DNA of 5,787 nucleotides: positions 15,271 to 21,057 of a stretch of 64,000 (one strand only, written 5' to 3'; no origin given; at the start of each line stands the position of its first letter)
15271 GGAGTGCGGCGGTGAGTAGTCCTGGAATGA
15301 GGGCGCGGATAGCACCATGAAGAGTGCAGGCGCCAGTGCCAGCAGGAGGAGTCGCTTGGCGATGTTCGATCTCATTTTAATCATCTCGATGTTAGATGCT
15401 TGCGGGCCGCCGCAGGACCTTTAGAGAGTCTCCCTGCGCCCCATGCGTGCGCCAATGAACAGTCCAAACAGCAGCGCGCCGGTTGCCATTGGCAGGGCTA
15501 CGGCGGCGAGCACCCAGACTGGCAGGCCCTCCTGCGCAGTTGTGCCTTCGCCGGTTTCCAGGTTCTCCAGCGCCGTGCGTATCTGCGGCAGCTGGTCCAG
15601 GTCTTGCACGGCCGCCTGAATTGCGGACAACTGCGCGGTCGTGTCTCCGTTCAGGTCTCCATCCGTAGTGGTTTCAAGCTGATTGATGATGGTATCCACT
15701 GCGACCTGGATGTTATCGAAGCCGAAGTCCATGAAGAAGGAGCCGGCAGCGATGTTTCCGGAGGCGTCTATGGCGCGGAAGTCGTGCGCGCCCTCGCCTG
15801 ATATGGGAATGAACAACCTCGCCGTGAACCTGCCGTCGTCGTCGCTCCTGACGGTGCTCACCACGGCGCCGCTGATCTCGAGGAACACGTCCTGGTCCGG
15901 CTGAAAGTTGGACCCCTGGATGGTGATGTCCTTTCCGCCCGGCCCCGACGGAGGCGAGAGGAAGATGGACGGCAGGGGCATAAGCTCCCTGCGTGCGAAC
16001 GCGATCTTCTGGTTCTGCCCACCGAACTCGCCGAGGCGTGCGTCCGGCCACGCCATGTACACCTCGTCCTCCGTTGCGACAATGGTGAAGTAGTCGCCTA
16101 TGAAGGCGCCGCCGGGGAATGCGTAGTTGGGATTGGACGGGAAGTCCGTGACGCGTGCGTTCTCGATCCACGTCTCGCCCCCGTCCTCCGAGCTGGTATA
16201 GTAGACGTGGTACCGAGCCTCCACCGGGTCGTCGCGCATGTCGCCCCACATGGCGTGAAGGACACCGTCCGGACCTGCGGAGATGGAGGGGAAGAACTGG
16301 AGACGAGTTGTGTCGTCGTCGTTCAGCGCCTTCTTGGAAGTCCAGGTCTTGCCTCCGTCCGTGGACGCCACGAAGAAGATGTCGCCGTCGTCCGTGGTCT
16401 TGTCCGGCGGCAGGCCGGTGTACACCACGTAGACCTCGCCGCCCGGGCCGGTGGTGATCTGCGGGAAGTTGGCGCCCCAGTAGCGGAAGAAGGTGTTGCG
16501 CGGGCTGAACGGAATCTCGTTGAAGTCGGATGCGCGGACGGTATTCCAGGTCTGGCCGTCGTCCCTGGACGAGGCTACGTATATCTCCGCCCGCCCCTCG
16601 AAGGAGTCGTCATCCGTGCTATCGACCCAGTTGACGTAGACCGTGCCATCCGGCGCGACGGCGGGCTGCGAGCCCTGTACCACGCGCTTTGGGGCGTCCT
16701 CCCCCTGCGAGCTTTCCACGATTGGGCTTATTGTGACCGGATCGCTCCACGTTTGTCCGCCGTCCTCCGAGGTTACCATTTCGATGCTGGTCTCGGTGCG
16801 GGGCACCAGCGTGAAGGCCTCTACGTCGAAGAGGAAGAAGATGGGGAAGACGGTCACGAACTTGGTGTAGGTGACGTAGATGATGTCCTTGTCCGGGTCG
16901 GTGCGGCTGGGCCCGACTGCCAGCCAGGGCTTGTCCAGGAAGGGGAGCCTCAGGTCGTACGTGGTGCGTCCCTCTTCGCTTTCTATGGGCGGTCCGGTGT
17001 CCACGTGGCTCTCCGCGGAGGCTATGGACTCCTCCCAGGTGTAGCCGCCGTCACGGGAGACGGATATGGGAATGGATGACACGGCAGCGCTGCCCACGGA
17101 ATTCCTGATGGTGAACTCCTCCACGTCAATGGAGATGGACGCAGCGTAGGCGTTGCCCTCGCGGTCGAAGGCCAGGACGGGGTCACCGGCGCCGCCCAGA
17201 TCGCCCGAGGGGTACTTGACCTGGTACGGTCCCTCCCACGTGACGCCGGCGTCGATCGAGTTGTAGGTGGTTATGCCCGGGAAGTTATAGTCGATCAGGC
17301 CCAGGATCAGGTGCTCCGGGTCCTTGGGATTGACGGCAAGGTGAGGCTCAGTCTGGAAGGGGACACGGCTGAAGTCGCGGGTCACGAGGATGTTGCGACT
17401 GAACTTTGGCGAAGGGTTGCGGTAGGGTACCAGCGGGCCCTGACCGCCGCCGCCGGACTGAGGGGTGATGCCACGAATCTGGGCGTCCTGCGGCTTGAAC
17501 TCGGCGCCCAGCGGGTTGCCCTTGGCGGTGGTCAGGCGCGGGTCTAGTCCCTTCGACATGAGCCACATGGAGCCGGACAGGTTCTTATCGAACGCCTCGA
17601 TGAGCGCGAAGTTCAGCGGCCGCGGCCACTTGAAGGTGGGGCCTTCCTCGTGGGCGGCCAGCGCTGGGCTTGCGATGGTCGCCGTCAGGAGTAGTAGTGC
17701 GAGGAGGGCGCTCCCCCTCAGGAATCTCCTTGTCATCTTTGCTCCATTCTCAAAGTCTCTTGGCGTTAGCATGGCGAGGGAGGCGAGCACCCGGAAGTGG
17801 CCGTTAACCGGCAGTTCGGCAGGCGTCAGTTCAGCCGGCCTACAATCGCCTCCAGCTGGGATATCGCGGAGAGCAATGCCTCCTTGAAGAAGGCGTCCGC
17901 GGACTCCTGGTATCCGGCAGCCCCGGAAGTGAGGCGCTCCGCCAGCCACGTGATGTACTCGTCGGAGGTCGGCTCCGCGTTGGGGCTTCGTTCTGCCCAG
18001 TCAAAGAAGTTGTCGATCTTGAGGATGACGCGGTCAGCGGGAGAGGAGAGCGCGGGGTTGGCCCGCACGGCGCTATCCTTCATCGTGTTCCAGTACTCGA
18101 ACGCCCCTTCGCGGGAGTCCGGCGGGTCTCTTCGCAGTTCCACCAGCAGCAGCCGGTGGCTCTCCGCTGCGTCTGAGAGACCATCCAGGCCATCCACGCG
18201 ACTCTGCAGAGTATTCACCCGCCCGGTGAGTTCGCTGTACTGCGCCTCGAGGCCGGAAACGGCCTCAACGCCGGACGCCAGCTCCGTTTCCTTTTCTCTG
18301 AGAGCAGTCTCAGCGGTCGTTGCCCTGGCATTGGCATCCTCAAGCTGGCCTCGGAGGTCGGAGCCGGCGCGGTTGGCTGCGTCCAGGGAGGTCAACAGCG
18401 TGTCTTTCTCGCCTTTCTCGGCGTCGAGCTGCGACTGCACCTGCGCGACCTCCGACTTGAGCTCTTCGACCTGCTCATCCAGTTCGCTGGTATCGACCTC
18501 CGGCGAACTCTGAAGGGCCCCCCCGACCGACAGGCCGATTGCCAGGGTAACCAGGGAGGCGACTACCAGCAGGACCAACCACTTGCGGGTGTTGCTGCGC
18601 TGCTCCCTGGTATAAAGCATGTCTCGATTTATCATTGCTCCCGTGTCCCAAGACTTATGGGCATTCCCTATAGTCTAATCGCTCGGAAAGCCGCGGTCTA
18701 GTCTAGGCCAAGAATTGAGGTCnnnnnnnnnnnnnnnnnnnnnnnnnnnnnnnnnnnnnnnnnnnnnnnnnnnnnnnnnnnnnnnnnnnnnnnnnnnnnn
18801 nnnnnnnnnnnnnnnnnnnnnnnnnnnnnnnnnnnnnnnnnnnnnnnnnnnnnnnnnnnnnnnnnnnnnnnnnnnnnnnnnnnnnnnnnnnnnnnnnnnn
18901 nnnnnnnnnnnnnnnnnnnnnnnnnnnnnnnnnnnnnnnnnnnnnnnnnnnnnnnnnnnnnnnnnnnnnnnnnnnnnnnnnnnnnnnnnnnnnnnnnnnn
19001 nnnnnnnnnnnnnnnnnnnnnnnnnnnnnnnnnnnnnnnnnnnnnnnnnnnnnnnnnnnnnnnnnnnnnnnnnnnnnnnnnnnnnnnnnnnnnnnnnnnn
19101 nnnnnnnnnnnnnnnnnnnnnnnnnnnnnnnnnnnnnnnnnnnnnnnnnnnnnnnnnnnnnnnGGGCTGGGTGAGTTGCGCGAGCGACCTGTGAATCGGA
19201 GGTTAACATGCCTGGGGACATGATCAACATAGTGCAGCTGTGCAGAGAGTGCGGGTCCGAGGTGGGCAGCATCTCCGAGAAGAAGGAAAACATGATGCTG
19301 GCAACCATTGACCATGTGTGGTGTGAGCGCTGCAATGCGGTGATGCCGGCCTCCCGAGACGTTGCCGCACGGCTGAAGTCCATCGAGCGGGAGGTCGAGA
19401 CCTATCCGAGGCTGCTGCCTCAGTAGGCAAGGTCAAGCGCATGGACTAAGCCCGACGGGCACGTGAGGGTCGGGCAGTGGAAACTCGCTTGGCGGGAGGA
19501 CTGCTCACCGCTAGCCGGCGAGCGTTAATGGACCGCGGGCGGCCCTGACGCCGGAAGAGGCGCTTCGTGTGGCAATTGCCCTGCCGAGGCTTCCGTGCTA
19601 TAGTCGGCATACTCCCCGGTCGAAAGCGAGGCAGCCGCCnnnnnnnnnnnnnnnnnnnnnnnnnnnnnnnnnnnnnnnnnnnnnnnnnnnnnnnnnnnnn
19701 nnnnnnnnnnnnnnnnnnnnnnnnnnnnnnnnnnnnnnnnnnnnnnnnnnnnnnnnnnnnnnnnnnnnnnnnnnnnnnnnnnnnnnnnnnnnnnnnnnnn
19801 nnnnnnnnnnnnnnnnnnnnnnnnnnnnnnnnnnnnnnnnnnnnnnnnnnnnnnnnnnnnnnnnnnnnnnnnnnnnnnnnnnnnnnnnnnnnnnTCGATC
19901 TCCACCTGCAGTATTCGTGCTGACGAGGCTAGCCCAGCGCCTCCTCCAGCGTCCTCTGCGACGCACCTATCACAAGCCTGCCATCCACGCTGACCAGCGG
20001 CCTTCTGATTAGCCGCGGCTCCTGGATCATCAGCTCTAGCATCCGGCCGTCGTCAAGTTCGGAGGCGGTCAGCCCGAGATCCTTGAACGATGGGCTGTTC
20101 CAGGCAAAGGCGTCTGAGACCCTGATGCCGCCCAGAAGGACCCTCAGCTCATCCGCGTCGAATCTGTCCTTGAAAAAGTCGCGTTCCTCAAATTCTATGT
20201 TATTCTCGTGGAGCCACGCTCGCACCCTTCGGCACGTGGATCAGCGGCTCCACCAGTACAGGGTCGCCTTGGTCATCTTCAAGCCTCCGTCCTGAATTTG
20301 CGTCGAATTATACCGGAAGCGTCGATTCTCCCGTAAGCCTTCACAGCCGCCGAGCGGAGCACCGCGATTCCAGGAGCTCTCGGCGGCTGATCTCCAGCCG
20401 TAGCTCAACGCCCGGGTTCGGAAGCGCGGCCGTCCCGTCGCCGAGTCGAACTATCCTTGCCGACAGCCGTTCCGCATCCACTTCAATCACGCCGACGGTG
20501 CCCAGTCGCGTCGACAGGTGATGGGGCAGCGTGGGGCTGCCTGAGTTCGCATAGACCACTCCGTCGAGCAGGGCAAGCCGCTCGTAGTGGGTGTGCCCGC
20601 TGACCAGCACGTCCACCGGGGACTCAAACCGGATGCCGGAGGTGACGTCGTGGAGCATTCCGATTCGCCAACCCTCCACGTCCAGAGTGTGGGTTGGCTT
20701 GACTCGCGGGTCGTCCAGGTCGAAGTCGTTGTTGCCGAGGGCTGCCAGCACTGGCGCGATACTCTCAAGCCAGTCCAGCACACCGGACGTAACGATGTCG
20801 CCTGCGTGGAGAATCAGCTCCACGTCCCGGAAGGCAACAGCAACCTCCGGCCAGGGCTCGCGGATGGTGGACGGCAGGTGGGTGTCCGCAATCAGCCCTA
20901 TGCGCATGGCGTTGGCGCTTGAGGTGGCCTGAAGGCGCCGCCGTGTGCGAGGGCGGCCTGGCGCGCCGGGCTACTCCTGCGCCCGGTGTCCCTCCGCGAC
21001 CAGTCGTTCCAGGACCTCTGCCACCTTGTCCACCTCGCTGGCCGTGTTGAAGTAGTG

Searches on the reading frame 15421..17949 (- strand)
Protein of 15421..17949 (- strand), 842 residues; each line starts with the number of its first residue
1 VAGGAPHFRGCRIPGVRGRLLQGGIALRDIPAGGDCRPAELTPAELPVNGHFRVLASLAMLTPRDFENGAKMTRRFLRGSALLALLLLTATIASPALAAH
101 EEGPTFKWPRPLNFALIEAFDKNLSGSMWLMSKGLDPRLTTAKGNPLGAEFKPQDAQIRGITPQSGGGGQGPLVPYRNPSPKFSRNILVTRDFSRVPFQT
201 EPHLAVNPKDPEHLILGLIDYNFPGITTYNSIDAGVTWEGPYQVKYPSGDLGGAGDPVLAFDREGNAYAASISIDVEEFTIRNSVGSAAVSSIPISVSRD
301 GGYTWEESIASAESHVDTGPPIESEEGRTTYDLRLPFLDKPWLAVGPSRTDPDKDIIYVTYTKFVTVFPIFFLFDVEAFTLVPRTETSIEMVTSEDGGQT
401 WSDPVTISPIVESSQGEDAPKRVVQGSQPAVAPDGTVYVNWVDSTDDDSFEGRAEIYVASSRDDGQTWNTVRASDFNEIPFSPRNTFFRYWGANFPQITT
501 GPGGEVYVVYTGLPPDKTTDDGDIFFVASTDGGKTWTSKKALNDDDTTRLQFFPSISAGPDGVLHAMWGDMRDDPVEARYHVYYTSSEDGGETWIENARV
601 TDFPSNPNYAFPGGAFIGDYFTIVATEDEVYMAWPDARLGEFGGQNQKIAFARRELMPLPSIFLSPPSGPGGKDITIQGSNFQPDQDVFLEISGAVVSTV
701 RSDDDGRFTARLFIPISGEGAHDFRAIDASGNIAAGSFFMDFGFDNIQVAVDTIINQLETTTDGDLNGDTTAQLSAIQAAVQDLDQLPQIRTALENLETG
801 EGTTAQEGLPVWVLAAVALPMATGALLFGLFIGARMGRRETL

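Call 33: search_protein_families(library=pfam, proteins=[window:15421-17949:-], max_evalue=0.00001)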
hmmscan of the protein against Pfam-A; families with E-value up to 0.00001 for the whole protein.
window:15421-17949:- (842 aa): 4 families
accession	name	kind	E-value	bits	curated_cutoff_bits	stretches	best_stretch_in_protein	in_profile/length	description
PF13088.12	BNR_2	-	1.1e-14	54.9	31.4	1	386-606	17-209/277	BNR repeat-like domain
PF15892.11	BNR_4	-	5.7e-08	32.9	27.3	0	496-597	97-196/272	BNR repeat-containing family member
PF24316.1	Tli3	-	2.8e-07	31.3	27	0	523-541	83-101/129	T6SS Tli3 immunity protein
PF02012.26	BNR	-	5.2e-06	26.1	27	0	529-537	3-11/12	BNR/Asp-box repeat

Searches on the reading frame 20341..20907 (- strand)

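Call 34: search_protein_families(library=pfam, proteins=[window:20341-20907:-], max_evalue=0.00001)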
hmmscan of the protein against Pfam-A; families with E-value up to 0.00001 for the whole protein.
window:20341-20907:- (188 aa): 2 families
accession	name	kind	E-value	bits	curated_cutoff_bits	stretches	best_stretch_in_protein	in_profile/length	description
PF12850.12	Metallophos_2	-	9.9e-23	81.3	27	1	1-144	1-152/154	Calcineurin-like phosphoesterase superfamily domain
PF00149.33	Metallophos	-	6.2e-09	37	21.5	1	1-80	1-90/191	Calcineurin-like phosphoesterase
